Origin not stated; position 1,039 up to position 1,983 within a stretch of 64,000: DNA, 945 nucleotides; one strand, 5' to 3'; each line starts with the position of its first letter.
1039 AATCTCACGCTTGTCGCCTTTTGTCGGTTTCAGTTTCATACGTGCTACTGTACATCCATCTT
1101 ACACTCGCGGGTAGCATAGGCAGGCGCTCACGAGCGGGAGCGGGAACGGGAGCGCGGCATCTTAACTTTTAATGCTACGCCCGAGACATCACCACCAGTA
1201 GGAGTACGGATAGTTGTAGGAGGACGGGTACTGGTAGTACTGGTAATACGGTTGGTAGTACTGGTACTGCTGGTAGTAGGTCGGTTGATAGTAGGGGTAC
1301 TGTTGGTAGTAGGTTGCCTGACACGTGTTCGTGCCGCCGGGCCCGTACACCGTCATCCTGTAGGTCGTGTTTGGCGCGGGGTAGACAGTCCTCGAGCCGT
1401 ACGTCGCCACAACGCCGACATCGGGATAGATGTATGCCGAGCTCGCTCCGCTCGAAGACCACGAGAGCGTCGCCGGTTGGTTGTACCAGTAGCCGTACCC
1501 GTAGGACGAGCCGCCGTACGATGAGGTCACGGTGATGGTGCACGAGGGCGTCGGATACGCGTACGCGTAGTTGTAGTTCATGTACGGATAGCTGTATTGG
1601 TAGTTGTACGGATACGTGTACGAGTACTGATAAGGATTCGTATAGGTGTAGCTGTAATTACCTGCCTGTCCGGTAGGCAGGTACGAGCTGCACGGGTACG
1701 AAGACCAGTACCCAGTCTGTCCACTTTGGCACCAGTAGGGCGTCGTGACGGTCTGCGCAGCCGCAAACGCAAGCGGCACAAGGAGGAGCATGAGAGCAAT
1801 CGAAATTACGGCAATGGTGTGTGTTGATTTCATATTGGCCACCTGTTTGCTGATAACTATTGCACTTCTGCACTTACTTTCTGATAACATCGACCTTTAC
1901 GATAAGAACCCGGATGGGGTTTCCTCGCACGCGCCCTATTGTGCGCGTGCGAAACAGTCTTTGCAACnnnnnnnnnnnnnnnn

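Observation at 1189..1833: Two secreted, extremely tyrosine-rich low-complexity proteins at opposite ends of the window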

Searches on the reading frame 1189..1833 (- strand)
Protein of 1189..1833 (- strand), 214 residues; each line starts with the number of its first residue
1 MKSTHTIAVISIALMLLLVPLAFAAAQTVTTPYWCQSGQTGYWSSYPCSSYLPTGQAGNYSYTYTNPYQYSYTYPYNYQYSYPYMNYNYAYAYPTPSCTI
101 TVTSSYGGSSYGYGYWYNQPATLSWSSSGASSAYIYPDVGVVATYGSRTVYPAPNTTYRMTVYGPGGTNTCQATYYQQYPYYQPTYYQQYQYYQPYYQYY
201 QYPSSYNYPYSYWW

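Call 6: search_protein_families(library=pfam, proteins=[window:1189-1833:-], max_evalue=0.01)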
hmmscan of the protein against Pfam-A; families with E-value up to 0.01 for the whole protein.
window:1189-1833:- (214 aa): 0 families

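Call 8: find_homologous_proteins(query=window:1189-1833:-, max_evalue=0.001)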
Query window:1189-1833:- (214 aa): 27 proteins with E <= 0.001 among 343 candidates.
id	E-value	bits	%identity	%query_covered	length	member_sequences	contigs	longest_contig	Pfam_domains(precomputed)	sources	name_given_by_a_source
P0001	1.4e-130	452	100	100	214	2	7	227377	-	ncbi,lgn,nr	ncbi:hypothetical protein HYW60_00745 [Candidatus Kaiserbacteria bacterium]|nr:hypothetical protein 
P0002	5.9e-70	254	70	81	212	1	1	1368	-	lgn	-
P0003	2.5e-67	245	68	84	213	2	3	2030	-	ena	-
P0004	2.5e-63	232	64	81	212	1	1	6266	-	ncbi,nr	ncbi:hypothetical protein HY417_00500 [Candidatus Kaiserbacteria bacterium]|nr:hypothetical protein 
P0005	1.7e-62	229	62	81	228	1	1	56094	-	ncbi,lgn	-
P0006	4.3e-57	211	58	81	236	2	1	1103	-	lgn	-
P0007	1.6e-33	134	46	88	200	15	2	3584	-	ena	-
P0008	8.6e-32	129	52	68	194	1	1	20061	-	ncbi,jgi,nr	ncbi:hypothetical protein C4556_02630 [Candidatus Parcubacteria bacterium]|nr:MAG: hypothetical prot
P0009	3.9e-30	123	45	100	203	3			-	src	-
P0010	2.9e-27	114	47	73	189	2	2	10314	-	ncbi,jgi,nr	ncbi:hypothetical protein C4585_02665 [Candidatus Parcubacteria bacterium]|nr:MAG: hypothetical prot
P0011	2.6e-26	111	39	81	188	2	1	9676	-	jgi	jgi:hypothetical protein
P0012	7.0e-26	109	47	80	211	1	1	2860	-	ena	-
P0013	1.2e-25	109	41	81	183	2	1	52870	-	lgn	-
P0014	9.1e-25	106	68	26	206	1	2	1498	-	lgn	-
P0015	8.2e-23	99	45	40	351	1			-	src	-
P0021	4.5e-14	71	59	37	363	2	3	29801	-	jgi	jgi:hypothetical protein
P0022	9.9e-14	70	58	41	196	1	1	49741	-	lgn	-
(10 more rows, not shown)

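Call 14: find_encoding_contigs(protein=P0001, flank=10000, max_places=4)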
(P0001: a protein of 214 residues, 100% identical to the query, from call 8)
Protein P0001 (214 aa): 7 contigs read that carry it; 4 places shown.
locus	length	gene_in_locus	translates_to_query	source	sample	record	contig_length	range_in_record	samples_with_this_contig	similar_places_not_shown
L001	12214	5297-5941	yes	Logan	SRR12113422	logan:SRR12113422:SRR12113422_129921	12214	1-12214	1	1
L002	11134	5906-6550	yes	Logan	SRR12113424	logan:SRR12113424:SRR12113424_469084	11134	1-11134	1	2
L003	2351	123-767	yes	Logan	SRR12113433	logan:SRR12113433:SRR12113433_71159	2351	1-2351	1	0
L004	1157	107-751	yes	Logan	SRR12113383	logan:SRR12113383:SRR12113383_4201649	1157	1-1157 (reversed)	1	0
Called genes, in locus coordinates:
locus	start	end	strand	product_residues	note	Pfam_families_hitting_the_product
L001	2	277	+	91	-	?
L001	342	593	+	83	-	PF02823:ATP-synt_DE_N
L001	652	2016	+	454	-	-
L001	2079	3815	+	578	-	-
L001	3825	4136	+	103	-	PF12647:RNHCP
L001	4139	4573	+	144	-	-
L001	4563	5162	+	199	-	PF02525:Flavodoxin_2, PF03358:FMN_red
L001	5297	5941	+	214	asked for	-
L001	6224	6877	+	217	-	PF00156:Pribosyltran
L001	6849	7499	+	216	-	PF12697:Abhydrolase_6 (faint)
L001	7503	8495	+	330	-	PF09587:PGA_cap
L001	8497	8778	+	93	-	PF11373:DUF3175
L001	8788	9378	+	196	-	PF00156:Pribosyltran, PF14681:UPRTase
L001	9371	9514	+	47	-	-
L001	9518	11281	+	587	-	PF14716:HHH_8, PF14520:HHH_5 (weak), PF14792:DNA_pol_B_palm (weak), PF14791:DNA_pol_B_thumb, PF02811:PHP (weak)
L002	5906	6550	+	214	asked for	-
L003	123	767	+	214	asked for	-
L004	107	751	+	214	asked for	-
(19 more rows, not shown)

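Call 16: find_encoding_contigs(protein=P0005, flank=6000, max_places=1)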
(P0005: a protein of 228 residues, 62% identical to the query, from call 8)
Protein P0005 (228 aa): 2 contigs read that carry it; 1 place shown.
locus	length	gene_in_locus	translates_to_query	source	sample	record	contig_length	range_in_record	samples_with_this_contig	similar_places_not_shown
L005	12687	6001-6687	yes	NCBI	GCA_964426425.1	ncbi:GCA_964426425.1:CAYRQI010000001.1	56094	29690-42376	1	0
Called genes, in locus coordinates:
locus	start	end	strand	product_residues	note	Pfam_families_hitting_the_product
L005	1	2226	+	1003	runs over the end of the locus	-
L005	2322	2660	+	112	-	PF05635:23S_rRNA_IVP, PF22296:bAvd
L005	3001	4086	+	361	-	PF00078:RVT_1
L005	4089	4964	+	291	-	-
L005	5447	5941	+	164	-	-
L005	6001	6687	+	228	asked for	-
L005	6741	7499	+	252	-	-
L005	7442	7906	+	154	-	PF01738:DLH (weak)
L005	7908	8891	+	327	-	PF09587:PGA_cap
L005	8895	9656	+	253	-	PF01972:SDH_protease, PF25145:NfeD1b_N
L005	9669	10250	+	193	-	PF00156:Pribosyltran (weak), PF14681:UPRTase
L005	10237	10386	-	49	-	-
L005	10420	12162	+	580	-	PF14716:HHH_8, PF14520:HHH_5 (weak), PF14792:DNA_pol_B_palm (weak), PF14791:DNA_pol_B_thumb, PF02811:PHP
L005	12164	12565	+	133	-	PF01951:Archease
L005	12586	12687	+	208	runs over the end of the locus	PF02834:LigT_PEase (faint), PF13563:2_5_RNA_ligase2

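Call 17: find_encoding_contigs(protein=P0013, flank=6000, max_places=1)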
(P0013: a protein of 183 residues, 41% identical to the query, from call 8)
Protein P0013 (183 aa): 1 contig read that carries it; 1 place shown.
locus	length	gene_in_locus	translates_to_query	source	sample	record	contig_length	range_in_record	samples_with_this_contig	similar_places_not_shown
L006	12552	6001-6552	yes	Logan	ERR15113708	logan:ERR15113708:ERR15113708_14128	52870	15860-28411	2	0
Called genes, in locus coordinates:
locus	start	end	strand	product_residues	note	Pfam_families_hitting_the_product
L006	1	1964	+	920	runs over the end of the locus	PF20464:MmeI_N, PF20465:MmeI_hel, PF20473:MmeI_Mtase, PF07669:Eco57I (weak), PF20466:MmeI_TRD, PF20467:MmeI_C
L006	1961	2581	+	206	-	-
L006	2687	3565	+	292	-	PF03724:META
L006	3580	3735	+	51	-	-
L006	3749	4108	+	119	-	-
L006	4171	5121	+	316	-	PF01018:GTP1_OBG, PF02421:FeoB_N, PF01926:MMR_HSR1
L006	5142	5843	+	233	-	PF00160:Pro_isomerase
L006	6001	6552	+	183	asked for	-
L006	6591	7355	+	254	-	PF01209:Ubie_methyltran, PF13489:Methyltransf_23, PF13847:Methyltransf_31, PF08241:Methyltransf_11, PF08242:Methyltransf_12, PF13649:Methyltransf_25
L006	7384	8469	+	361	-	PF02518:HATPase_c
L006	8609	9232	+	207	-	-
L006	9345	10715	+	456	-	PF01471:PG_binding_1, PF00041:fn3 (faint), PF16656:Pur_ac_phosph_N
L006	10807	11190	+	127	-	-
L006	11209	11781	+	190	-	PF13628:DUF4142, PF03713:DUF305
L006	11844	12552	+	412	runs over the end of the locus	PF07731:Cu-oxidase_2, PF07732:Cu-oxidase_3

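Call 18: find_encoding_contigs(protein=P0022, flank=6000, max_places=1)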
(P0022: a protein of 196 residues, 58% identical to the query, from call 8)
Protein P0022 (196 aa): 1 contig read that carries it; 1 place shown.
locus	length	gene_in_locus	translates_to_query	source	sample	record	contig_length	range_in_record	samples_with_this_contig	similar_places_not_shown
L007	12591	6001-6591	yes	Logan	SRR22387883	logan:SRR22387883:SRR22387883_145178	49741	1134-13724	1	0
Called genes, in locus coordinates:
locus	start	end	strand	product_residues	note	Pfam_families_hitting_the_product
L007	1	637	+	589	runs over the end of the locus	?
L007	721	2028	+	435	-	PF00270:DEAD, PF04851:ResIII, PF00271:Helicase_C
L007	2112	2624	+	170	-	-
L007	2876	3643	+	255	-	PF03891:DUF333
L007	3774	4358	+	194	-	-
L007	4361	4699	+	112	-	PF04993:TfoX_N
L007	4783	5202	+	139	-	PF08448:PAS_4, PF13596:PAS_10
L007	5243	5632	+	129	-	PF00903:Glyoxalase, PF18029:Glyoxalase_6 (weak), PF22677:Ble-like_N (weak)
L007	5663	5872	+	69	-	-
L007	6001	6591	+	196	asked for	-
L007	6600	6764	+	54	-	-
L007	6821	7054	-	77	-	-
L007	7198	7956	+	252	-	-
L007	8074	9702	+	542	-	PF01921:tRNA-synt_1f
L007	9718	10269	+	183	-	PF08534:Redoxin, PF00578:AhpC-TSA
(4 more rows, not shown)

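Call 31: predict_structure(alignment_id=A1)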
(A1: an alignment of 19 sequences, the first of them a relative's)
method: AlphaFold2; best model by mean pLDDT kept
length: 214 residues; sequences in the alignment: 19
mean_pLDDT: 62.8   pTM: 0.44
mean pLDDT of the five models: 62.8, 61.5, 60.4, 56.1, 49.5
residues with pLDDT >= 90: 57; 70-90: 32; 50-70: 21; < 50: 104
segments of 3 or more residues with pLDDT < 50: 27-66, 68-89, 108-115, 181-214
pLDDT, mean of each block of 10 residues (from residue 1): 75 82 52 46 45 38 35 34 43 89 68 57 95 95 95 91 94 81 42 35 38 38
secondary structure, 60 per line:
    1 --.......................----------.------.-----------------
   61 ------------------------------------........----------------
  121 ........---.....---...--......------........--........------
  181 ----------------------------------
elements in order: H3-25 E97-104 E121-128 E132-136 E140-142 E145-150 E157-164 E167-174

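Call 33: search_protein_representatives(alignment_id=A1)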
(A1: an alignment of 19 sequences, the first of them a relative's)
Query: 19 sequences, 206 profile positions. Proteins with E-value up to 0.001 (for the whole library): 7490; up to 1e-10: 2485; up to 1e-30: 418. The best 150 are listed.
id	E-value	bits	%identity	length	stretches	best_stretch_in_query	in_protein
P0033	2.6e-290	971.1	-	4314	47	110-170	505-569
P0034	2.1e-163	556.6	-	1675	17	89-170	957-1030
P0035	9.7e-134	459.7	-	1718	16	110-166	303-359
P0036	5.7e-122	421.3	-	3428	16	112-169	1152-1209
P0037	1.6e-119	413.3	-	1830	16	113-164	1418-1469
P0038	6.8e-113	391.6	-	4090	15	111-169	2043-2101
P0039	1.6e-110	383.9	-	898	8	89-173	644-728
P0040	8.8e-109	378.2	-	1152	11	115-169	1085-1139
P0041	1.0e-102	358.4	-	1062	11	113-169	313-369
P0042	2.8e-102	357.0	-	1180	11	113-170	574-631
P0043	6.0e-102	355.9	-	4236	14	110-170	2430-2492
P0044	9.0e-101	352.0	-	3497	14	86-173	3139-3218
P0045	9.5e-100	348.7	-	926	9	87-173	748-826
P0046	1.3e-95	335.2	-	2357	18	114-164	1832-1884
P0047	7.6e-94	329.4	-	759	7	88-181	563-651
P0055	1.5e-90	318.6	-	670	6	88-169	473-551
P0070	1.3e-76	273.1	-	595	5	87-169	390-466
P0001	3.3e-69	249.0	-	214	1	1-206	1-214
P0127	3.0e-55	203.4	-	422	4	89-171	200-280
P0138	2.3e-53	197.2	-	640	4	30-173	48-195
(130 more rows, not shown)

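Call 34: search_protein_families(library=pfam, proteins=[P0039, P0055, P0070, P0127, P0015, P0021, P0138], max_evalue=0.1)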
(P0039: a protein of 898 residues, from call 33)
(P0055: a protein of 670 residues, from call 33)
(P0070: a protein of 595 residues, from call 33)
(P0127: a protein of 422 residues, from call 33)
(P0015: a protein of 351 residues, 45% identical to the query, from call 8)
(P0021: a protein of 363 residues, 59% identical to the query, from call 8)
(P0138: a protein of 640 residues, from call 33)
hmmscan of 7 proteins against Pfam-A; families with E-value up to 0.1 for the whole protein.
P0039 (898 aa): 4 families
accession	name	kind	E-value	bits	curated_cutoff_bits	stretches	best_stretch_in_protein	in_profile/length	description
PF22352.2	K319L-like_PKD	-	0.0058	17.1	27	0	790-813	61-84/84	K319L-like, PKD domain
PF19453.4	DUF5991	-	0.023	15.4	24.3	0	364-382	23-41/122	Family of unknown function (DUF5991)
PF06832.18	BiPBP_C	-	0.071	13.4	26.8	0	766-807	45-88/90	Penicillin-Binding Protein C-terminus Family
PF10827.13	DUF2552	-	0.098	13.3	27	0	355-383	16-44/79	Protein of unknown function (DUF2552)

P0055 (670 aa): 3 families
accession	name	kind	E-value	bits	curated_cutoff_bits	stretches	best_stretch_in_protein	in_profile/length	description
PF13620.12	CarboxypepD_reg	-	0.0014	19.4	32.3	0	274-309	37-71/82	Carboxypeptidase regulatory-like domain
PF19813.4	DUF6296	-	0.05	14.1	27.2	0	285-310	4-29/78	Family of unknown function (DUF6296)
PF06240.19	COXG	-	0.052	13.7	22.2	0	350-394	51-95/140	Carbon monoxide dehydrogenase subunit G (CoxG)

P0070 (595 aa): 2 families
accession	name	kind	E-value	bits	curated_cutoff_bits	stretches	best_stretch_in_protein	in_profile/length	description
PF24528.1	Ig_ADGRF3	-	0.0041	17.7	27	0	172-227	34-89/91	Adhesion G-protein coupled receptor F3-like, Ig-like domain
PF19813.4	DUF6296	-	0.1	13.1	27.2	0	284-306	6-28/78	Family of unknown function (DUF6296)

P0127 (422 aa): 2 families
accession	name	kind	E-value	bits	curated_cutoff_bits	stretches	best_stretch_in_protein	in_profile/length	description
PF00345.26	PapD_N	-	0.017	15.5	23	0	77-115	2-40/126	Pili and flagellar-assembly chaperone, PapD N-terminal domain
PF14326.11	DUF4384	-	0.018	15.5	27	0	326-360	44-78/81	Domain of unknown function (DUF4384)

P0015 (351 aa): 3 families
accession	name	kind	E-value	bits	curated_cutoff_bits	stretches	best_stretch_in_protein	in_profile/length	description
PF13620.12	CarboxypepD_reg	-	0.0022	18.7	32.3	0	134-165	48-79/82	Carboxypeptidase regulatory-like domain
PF14686.12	fn3_3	-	0.0023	18.1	24.4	0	135-159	46-71/75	Polysaccharide lyase family 4, domain II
PF09560.15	Spore_YunB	-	0.013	16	25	0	253-318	17-82/91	Sporulation protein YunB (Spo_YunB)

P0021 (363 aa): 0 families

P0138 (640 aa): 0 families

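Call 35: fold_search(model_id=the predicted structure, library=pdb)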
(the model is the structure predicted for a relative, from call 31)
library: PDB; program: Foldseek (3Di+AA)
matches with E <= 10: 1151; with E <= 0.001: 0
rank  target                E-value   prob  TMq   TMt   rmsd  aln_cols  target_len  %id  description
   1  5g47_A                1.0e-02  0.99  0.22  0.12   7.1        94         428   19  Structure of Gc glycoprotein from severe fever with thrombocytopenia syndrome virus in the trimeric postfusion conform (released 2016-07-06)
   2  6imm_N                1.0e-02  0.85  0.20  0.12   6.3        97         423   16  Cryo-EM structure of an alphavirus, Sindbis virus (released 2019-03-13)
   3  3j9f_9                2.0e-02  0.99  0.24  0.49   6.9        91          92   20  Poliovirus complexed with soluble, deglycosylated poliovirus receptor (Pvr) at 4 degrees C (released 2015-02-11)
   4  2wv3                  2.6e-02  0.99  0.24  0.27   4.5        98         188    9  Neuroplastin-55 binds to and signals through the fibroblast growth factor receptor (released 2009-12-15)
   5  1l0q_A                3.1e-02  0.99  0.25  0.14   6.5        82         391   21  Tandem YVTN beta-propeller and PKD domains from an archaeal surface layer protein (released 2002-11-06)
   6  2v5s_B                3.3e-02  0.90  0.20  0.12   5.1        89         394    7  Structural basis for Dscam isoform specificity (released 2007-09-11)
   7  3tp4_B                3.7e-02  0.87  0.21  0.11   6.1       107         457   16  Crystal Structure of engineered protein at the resolution 1.98A, Northeast Structural Genomics Consortium Target OR128 (released 2011-10-05)
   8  2ill                  3.9e-02  0.99  0.22  0.24   4.1        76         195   16  Anomalous substructure of Titin-A168169 (released 2007-02-20)
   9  4fqp_A                3.9e-02  0.99  0.25  0.18   6.8        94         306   20  Crystal structure of human Nectin-like 5 full ectodomain (D1-D3) (released 2012-08-22)
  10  7a4a_A                3.9e-02  0.82  0.20  0.12   7.1        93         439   14  Envelope glycprotein of endogenous retrovirus Y032 (Atlas virus) from the human hookworm Ancylostoma ceylanicum (released 2021-09-01)
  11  4e5x_H                4.2e-02  0.97  0.23  0.40   4.5        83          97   13  Crystal structure of a complex between the human adenovirus type 2 E3-19K protein and MHC class I molecule HLA-A2/Tax (released 2012-10-10)
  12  4e5x_G                4.7e-02  0.97  0.23  0.42   4.6        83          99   12  Crystal structure of a complex between the human adenovirus type 2 E3-19K protein and MHC class I molecule HLA-A2/Tax (released 2012-10-10)
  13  5uv6_A                4.9e-02  0.99  0.26  0.21   4.4        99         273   12  Crystal structure of human Opioid Binding Protein/Cell Adhesion Molecule Like (OPCML) (released 2018-03-21)
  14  2v5m_A                4.9e-02  0.95  0.23  0.14   4.9        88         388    7  Structural basis for Dscam isoform specificity (released 2007-09-11)
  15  4x9f_B                4.9e-02  0.94  0.22  0.13   4.8        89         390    7  Crystal structure of Dscam1 isoform 6.9, N-terminal four Ig domains (released 2015-12-16)
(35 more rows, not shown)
